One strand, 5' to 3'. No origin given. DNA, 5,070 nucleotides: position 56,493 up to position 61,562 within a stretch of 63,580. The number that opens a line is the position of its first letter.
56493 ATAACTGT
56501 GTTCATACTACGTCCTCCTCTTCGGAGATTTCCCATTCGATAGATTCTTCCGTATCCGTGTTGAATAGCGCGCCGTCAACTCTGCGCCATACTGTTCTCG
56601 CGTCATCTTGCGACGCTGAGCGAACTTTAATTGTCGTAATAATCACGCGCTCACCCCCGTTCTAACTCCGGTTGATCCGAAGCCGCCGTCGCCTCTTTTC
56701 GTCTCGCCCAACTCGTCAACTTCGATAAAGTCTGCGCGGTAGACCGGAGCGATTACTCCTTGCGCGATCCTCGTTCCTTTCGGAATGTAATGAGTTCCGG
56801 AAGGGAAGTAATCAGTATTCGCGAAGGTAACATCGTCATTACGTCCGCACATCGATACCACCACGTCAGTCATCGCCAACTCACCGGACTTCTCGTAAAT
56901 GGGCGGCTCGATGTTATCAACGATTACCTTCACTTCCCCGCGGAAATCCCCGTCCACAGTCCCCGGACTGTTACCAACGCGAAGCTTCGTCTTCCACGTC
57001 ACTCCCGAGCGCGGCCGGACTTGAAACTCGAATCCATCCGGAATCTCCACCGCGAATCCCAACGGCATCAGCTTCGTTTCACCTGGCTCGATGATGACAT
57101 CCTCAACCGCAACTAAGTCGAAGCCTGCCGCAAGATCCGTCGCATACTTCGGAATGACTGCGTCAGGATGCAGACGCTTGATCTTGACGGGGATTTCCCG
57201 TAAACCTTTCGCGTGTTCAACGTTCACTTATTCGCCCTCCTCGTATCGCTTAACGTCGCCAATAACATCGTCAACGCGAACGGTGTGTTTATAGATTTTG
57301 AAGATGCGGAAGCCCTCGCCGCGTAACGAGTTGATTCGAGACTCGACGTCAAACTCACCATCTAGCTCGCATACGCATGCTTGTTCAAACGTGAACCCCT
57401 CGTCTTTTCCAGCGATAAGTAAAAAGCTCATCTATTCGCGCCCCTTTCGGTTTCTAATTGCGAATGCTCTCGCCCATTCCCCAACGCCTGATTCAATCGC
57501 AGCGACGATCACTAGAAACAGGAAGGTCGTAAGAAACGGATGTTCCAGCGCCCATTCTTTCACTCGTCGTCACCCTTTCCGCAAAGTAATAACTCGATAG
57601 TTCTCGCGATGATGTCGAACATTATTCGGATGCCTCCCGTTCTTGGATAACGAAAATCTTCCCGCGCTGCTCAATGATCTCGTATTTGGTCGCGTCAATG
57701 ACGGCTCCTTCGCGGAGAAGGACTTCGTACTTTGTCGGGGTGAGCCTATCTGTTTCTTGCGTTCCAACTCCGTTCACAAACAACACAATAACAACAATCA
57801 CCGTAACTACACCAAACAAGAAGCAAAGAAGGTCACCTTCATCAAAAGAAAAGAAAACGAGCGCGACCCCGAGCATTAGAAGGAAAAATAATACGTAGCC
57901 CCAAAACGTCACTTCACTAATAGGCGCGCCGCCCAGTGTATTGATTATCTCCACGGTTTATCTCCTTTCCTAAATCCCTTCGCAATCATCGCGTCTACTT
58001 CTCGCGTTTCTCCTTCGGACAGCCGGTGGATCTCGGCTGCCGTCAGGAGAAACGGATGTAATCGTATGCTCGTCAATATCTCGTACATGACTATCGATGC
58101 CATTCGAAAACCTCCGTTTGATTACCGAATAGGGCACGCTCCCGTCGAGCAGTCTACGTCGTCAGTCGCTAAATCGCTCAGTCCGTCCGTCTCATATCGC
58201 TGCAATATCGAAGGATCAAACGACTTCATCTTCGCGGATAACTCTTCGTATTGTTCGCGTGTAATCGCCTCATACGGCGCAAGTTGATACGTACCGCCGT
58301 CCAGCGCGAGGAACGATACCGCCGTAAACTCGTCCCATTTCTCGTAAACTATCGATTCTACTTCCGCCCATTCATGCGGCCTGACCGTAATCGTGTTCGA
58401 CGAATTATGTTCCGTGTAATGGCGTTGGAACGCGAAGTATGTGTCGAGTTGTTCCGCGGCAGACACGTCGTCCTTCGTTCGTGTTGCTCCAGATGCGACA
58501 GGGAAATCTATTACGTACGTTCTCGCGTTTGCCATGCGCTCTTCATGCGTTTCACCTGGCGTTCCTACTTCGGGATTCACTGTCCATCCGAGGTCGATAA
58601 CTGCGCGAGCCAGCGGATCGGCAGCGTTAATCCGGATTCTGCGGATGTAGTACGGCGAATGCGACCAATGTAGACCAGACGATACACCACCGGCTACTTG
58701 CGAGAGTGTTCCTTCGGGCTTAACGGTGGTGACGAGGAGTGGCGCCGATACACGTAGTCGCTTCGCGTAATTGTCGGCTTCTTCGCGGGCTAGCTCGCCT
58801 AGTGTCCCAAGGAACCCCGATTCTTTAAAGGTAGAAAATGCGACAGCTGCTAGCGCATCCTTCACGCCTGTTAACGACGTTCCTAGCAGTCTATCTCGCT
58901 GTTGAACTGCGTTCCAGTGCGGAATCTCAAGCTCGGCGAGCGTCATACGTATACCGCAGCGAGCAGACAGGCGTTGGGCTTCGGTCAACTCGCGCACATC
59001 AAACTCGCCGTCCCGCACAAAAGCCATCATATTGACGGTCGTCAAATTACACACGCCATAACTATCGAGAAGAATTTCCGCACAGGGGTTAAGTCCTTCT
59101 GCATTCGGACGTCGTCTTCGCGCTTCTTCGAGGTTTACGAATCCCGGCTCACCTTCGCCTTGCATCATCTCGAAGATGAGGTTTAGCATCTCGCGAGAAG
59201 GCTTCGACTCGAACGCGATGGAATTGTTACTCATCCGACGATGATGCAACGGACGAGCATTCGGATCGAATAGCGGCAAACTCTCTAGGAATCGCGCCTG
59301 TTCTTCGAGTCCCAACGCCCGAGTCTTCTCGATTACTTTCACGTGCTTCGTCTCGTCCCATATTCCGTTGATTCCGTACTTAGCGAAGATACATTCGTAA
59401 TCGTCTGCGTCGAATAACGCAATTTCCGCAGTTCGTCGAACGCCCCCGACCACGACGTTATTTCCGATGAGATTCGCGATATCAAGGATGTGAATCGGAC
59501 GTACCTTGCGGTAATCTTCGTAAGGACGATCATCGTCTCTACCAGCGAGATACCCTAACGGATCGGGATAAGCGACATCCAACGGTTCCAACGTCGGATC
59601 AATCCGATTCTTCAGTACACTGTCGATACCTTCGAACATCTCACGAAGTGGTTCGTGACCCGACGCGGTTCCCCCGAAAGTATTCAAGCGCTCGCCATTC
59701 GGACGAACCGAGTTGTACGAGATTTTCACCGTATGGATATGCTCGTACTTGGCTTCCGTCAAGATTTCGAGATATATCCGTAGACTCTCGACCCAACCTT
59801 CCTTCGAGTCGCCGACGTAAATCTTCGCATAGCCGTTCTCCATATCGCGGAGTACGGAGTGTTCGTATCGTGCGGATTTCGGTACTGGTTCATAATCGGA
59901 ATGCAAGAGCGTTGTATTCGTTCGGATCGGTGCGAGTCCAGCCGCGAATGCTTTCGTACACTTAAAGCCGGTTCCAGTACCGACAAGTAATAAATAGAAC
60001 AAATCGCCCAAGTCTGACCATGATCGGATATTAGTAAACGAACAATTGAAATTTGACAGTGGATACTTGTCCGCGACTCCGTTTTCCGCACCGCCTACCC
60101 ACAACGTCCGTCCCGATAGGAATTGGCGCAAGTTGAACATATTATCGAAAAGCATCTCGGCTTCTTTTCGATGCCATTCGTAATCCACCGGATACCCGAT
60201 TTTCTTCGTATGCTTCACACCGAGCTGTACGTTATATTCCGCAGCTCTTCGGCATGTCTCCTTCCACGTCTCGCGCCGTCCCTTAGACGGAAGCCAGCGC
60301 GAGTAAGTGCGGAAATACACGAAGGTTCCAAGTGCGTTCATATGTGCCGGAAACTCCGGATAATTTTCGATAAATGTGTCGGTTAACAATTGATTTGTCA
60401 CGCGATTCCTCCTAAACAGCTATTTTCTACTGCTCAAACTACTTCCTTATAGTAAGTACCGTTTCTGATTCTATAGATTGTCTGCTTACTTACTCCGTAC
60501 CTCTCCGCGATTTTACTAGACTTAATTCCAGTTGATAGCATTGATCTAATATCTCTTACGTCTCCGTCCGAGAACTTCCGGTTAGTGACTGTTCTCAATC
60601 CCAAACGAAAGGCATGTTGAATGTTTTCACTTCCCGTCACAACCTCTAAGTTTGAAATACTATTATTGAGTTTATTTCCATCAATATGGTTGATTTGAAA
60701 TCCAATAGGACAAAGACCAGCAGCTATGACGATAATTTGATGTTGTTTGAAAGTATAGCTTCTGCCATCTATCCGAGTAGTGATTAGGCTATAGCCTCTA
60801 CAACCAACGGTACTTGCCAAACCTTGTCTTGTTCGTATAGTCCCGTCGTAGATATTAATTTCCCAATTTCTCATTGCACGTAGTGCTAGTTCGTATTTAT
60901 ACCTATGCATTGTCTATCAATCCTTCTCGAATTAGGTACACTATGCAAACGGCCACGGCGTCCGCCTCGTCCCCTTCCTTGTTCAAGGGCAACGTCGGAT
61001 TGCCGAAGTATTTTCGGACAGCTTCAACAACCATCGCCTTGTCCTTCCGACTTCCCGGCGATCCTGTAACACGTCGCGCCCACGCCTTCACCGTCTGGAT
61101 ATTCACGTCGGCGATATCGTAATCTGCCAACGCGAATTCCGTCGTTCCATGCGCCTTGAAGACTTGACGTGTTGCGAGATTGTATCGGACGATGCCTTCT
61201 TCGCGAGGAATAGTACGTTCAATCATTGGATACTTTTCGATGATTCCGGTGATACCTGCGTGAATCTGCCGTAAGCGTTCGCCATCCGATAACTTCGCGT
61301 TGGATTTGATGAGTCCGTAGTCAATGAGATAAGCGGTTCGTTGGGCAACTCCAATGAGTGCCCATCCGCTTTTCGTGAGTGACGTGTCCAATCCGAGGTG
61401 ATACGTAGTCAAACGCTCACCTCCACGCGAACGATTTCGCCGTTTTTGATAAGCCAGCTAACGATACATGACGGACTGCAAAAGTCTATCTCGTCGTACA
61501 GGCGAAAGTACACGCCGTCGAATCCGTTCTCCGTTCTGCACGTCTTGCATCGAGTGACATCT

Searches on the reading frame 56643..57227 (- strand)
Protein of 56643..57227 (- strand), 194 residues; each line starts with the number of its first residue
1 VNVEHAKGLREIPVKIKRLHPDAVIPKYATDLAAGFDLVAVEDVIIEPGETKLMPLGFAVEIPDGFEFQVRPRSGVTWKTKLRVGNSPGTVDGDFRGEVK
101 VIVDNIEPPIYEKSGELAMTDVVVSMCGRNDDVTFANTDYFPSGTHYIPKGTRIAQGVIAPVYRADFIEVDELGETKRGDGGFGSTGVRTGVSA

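Call 19: search_protein_families(library=phrogs, proteins=[window:56643-57227:-], max_evalue=0.001)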
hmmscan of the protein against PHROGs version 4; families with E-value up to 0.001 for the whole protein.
window:56643-57227:- (194 aa): 1 family
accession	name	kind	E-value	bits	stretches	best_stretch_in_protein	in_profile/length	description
phrog_135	-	DNA, RNA and nucleotide metabolism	1e-64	220.8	1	14-190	142-293/463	dUTPase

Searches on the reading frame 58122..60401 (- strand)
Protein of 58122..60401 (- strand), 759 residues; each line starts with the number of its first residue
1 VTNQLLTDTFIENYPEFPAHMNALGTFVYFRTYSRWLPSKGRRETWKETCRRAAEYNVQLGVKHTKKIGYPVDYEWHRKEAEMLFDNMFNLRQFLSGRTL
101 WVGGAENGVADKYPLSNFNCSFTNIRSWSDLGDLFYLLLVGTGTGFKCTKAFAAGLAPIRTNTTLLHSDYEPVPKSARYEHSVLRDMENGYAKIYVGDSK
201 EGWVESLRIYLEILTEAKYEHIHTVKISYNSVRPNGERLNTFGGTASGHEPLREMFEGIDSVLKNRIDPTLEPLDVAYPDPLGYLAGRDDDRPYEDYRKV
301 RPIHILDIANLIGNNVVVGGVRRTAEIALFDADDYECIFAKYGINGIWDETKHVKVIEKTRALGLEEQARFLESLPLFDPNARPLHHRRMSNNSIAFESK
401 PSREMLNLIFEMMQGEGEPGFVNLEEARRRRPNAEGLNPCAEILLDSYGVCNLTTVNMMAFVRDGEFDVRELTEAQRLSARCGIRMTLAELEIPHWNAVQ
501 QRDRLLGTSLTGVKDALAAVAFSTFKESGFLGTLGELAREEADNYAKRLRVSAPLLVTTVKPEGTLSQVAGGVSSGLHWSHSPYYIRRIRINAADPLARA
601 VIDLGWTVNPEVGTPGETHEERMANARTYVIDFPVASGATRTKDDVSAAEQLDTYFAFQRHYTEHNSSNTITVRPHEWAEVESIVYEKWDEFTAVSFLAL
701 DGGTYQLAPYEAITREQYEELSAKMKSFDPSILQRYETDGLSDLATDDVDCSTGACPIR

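Call 19: search_protein_families(library=phrogs, proteins=[window:58122-60401:-], max_evalue=0.001)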
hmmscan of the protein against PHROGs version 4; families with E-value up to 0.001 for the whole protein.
window:58122-60401:- (759 aa): 2 families
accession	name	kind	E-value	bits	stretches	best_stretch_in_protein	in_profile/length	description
phrog_367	-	DNA, RNA and nucleotide metabolism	3.7e-162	542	1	19-759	29-697/701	ribonucleotide reductase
phrog_84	-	DNA, RNA and nucleotide metabolism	2.4e-05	23.6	1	375-486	408-543/975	ribonucleoside-diphosphate reductase large subunit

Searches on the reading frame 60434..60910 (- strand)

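Call 19: search_protein_families(library=phrogs, proteins=[window:60434-60910:-], max_evalue=0.001)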
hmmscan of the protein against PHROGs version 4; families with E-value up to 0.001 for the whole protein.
window:60434-60910:- (158 aa): 19 families
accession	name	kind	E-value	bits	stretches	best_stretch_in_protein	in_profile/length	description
phrog_59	-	DNA, RNA and nucleotide metabolism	4.6e-29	103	1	23-157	156-275/423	HNH endonuclease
phrog_99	-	DNA, RNA and nucleotide metabolism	5.9e-12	46.9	1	32-100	142-205/383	HNH endonuclease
phrog_959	-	DNA, RNA and nucleotide metabolism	5.9e-11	43.3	1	38-111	42-117/138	HNH endonuclease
phrog_517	-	DNA, RNA and nucleotide metabolism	7.3e-10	40.8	1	103-154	76-127/128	HTH DNA binding protein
phrog_1492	-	DNA, RNA and nucleotide metabolism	1.8e-08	34.9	1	22-105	77-164/414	HNH endonuclease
phrog_7545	-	DNA, RNA and nucleotide metabolism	2e-08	35.6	1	38-95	66-128/160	HNH endonuclease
phrog_37683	-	unknown function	4.8e-08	33.4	1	37-156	144-270/279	-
phrog_4578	-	DNA, RNA and nucleotide metabolism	1e-07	32.9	1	58-98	17-57/130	HNH endonuclease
phrog_15471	-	DNA, RNA and nucleotide metabolism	1.1e-07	32.9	1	39-99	17-79/183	HNH endonuclease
phrog_826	-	DNA, RNA and nucleotide metabolism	2.2e-07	31.8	1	59-102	116-160/281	HNH endonuclease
phrog_11376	-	unknown function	4.1e-06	28.1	1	109-150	39-80/134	-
phrog_1891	-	DNA, RNA and nucleotide metabolism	2.3e-05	24.9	1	52-97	164-209/255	HNH endonuclease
phrog_14913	-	DNA, RNA and nucleotide metabolism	8.4e-05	23.6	1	72-96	60-84/149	HNH endonuclease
phrog_5735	-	unknown function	8.7e-05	23.6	1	110-153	45-88/88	-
phrog_125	-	DNA, RNA and nucleotide metabolism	0.00019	22.1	1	106-150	156-201/254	DNA invertase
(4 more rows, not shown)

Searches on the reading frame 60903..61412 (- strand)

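Call 19: search_protein_families(library=phrogs, proteins=[window:60903-61412:-], max_evalue=0.001)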
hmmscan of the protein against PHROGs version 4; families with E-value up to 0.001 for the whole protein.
window:60903-61412:- (169 aa): 2 families
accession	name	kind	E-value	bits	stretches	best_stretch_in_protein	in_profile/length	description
phrog_159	-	DNA, RNA and nucleotide metabolism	1.5e-17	64.6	1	1-165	86-252/330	RuvC-like Holliday junction resolvase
phrog_827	-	DNA, RNA and nucleotide metabolism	2.9e-08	35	1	5-156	3-152/161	Holliday junction resolvase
